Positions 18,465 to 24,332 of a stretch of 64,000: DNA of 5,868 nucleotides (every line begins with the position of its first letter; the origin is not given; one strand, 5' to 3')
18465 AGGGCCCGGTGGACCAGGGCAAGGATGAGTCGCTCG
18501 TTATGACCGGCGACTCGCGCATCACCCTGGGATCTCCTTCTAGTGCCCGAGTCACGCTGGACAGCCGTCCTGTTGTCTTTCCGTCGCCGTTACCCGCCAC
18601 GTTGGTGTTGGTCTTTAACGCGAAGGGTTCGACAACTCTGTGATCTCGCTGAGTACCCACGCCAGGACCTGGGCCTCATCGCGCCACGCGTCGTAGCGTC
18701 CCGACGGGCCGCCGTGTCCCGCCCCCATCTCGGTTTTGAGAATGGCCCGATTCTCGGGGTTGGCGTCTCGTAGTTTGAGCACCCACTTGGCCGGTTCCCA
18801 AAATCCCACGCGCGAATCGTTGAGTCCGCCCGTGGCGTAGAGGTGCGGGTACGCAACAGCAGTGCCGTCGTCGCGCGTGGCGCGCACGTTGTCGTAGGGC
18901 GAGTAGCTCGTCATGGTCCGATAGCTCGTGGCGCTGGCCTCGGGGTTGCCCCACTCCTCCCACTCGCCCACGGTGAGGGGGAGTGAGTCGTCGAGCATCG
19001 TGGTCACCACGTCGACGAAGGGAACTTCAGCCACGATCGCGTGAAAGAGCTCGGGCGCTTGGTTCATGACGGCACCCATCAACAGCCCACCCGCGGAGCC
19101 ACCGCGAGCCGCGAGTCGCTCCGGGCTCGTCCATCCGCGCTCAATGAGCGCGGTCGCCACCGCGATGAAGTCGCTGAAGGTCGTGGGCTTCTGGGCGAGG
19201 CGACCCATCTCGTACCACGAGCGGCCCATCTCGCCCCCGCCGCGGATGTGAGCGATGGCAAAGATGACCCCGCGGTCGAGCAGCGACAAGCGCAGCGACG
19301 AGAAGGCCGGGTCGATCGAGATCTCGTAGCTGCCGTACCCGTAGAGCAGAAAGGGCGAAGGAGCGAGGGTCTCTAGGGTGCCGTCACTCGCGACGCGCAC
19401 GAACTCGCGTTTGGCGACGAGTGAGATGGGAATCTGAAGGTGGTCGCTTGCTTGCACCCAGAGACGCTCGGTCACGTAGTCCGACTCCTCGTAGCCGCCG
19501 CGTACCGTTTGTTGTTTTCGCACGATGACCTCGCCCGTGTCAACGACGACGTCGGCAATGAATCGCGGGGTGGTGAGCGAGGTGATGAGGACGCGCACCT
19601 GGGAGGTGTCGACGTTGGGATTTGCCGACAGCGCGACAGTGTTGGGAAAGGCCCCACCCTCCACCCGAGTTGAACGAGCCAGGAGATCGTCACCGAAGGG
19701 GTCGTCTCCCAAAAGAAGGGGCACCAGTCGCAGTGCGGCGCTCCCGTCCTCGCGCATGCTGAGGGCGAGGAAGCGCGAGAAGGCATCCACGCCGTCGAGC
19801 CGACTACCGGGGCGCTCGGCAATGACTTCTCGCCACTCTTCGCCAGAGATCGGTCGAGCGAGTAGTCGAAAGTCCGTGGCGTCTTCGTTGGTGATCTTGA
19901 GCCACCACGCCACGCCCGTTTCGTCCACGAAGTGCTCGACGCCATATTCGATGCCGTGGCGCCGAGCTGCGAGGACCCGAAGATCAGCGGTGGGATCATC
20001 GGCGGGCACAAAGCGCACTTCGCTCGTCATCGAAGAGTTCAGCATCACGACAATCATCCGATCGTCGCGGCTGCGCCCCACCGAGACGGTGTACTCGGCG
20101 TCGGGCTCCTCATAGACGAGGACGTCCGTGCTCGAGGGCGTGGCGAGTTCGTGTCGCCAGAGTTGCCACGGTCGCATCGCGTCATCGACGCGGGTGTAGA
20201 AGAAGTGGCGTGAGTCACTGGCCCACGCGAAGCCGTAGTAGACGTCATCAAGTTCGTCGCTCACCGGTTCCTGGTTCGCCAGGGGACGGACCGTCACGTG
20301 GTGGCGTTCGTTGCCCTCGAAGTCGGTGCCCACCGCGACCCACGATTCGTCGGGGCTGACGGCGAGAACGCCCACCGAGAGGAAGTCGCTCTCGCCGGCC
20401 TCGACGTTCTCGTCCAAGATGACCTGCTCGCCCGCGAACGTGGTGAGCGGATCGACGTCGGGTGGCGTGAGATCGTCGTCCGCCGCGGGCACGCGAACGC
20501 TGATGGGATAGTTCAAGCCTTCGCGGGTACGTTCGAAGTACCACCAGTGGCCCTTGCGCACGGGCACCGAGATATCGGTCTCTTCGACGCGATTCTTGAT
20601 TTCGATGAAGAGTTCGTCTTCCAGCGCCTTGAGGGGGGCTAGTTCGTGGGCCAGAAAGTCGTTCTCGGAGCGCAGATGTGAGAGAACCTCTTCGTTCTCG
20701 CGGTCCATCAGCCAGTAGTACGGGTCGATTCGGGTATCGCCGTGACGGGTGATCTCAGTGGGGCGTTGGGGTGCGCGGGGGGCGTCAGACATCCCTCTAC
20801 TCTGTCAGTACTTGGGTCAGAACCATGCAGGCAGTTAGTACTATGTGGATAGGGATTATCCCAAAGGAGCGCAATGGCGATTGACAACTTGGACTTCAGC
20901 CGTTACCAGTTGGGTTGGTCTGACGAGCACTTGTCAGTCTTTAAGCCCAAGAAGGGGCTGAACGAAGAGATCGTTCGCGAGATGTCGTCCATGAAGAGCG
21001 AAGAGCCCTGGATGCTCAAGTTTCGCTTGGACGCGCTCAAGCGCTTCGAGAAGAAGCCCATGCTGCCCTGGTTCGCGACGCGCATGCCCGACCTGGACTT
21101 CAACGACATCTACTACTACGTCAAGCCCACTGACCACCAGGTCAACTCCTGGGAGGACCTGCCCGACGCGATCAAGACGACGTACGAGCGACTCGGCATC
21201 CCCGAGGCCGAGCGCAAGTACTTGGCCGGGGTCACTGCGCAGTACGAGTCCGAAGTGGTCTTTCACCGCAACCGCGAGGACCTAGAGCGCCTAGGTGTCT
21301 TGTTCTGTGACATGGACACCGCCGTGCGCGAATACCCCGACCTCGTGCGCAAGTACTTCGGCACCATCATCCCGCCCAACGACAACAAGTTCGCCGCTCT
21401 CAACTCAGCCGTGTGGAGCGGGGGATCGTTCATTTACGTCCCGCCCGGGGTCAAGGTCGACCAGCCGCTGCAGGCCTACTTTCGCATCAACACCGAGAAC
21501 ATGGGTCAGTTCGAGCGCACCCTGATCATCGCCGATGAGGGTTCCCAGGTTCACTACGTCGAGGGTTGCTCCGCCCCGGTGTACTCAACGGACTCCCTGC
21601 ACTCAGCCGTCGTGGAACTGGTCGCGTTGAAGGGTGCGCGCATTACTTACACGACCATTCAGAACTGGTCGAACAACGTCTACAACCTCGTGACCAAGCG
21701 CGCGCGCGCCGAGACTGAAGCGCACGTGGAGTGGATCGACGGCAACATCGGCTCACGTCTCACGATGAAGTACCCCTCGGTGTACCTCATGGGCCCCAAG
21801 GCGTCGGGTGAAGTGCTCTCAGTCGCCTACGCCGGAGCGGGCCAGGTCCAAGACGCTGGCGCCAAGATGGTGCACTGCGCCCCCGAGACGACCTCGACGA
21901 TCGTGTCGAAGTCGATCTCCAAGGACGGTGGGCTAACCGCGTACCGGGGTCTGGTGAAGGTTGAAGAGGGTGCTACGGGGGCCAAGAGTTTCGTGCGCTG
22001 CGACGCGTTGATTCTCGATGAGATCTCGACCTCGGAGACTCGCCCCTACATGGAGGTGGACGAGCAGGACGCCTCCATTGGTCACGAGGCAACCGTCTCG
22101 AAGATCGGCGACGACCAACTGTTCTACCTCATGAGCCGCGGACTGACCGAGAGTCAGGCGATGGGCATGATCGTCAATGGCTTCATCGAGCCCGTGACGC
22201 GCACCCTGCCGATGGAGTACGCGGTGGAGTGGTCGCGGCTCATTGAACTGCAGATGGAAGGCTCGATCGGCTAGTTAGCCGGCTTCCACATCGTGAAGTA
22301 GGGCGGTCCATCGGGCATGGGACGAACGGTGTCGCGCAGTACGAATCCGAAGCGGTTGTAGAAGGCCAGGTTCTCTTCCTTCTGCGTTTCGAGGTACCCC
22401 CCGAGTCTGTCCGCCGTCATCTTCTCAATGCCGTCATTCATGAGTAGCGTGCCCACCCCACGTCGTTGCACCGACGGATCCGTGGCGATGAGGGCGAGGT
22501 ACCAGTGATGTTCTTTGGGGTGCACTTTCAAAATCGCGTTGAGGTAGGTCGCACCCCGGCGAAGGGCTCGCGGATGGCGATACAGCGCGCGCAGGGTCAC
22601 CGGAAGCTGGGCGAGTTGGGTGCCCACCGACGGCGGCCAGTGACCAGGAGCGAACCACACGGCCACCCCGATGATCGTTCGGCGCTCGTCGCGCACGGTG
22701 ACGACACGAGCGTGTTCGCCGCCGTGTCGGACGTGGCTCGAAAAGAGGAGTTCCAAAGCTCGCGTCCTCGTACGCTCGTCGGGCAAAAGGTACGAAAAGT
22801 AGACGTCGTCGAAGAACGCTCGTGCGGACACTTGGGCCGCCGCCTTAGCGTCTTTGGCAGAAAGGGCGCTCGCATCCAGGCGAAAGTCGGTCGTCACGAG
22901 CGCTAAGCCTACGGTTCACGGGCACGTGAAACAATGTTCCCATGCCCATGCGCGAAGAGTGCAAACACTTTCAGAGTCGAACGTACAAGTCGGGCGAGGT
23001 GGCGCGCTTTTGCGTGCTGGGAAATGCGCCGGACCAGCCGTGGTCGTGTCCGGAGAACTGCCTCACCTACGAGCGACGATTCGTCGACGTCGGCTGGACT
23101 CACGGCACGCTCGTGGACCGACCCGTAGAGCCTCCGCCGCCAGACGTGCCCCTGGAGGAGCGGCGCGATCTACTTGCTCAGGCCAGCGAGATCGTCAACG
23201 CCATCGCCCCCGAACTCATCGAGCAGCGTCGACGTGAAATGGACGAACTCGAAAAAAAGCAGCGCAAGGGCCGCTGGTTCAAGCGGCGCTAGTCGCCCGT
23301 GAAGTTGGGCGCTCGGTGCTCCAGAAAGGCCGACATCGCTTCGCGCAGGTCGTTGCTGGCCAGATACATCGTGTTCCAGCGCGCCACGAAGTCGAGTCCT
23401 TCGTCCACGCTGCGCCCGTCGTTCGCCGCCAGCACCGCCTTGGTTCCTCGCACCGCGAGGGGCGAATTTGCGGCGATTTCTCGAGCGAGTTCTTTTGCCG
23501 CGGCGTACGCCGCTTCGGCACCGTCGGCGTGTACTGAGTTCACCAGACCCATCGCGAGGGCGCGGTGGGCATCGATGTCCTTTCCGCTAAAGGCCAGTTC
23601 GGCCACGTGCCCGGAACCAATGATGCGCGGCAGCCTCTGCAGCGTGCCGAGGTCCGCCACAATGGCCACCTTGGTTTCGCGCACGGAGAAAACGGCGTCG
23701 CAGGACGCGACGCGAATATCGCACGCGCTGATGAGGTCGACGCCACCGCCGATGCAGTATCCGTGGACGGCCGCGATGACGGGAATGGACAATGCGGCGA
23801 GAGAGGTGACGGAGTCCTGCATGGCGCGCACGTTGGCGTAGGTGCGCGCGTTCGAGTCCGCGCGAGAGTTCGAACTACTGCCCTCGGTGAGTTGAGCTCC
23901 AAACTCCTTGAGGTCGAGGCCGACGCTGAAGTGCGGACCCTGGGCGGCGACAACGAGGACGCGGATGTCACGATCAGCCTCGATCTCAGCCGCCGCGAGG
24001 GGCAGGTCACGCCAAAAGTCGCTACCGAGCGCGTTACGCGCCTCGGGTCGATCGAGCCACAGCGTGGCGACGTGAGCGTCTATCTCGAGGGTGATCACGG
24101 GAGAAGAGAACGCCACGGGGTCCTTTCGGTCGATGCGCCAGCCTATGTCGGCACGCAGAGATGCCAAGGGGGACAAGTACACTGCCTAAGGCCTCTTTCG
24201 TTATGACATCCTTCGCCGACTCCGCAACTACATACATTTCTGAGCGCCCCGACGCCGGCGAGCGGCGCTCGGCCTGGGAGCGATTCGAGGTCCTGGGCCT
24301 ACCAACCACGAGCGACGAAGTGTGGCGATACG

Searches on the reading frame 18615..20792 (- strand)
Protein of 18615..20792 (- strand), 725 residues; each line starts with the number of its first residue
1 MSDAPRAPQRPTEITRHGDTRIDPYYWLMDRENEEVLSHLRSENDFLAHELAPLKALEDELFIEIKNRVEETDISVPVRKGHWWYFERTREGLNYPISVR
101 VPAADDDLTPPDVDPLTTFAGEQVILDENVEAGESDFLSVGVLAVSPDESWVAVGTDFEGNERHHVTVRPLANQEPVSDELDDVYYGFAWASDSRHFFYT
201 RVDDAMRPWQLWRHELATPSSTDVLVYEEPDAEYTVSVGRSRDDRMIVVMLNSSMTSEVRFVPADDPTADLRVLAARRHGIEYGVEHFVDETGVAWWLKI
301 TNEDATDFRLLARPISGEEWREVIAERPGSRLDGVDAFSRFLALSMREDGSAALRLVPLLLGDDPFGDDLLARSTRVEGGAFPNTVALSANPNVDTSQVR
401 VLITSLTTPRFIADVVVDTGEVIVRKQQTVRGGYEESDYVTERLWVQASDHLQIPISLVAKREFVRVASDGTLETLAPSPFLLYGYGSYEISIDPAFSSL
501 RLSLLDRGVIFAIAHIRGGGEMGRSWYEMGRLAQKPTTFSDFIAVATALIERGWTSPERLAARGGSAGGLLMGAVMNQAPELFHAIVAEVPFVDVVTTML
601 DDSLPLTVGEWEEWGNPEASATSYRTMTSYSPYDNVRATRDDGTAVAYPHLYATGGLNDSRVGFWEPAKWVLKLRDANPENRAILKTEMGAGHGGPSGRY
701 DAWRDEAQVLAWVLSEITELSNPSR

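Call 73: search_protein_families(library=pfam, proteins=[window:18615-20792:-], max_evalue=0.00001)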
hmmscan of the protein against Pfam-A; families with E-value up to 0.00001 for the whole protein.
window:18615-20792:- (725 aa): 2 families
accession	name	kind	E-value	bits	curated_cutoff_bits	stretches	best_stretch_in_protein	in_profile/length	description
PF02897.21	Peptidase_S9_N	-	5.7e-81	272.8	24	1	5-427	1-413/414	Prolyl oligopeptidase, N-terminal beta-propeller domain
PF00326.27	Peptidase_S9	-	1.2e-62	211.7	22.6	1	496-716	2-209/213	Prolyl oligopeptidase family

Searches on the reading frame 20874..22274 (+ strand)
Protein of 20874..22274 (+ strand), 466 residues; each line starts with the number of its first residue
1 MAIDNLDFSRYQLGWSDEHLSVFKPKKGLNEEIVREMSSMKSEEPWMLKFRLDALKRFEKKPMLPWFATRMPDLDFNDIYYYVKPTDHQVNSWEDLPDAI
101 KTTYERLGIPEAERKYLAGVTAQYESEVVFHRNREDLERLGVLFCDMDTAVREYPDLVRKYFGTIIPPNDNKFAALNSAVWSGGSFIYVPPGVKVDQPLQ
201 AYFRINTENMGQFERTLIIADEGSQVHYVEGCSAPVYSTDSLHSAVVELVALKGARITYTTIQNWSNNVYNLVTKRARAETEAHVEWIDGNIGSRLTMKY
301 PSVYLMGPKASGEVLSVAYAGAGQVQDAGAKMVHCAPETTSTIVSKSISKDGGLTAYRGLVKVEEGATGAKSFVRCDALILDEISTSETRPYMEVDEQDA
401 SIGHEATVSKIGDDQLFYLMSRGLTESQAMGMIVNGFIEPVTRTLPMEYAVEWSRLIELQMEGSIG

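Call 73: search_protein_families(library=pfam, proteins=[window:20874-22274:+], max_evalue=0.00001)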
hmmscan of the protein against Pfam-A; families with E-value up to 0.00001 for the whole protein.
window:20874-22274:+ (466 aa): 2 families
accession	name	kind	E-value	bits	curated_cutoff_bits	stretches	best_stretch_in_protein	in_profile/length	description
PF01458.23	SUFBD_core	-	2.6e-84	282.8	27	1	203-437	1-232/232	SUF system FeS cluster assembly, SufBD core domain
PF19295.5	SufBD_N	-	3.4e-11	43.5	23.5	1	140-200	111-171/172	SufBD protein N-terminal region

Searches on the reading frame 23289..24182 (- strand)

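Call 73: search_protein_families(library=pfam, proteins=[window:23289-24182:-], max_evalue=0.00001)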
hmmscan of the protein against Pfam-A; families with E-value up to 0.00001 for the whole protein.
window:23289-24182:- (297 aa): 2 families
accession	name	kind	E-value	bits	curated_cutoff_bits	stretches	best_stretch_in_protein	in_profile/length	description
PF00378.25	ECH_1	-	3.2e-44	151.6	27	1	34-296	2-250/251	Enoyl-CoA hydratase/isomerase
PF16113.10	ECH_2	-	5.8e-24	85.7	27.2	1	39-217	2-171/335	Enoyl-CoA hydratase/isomerase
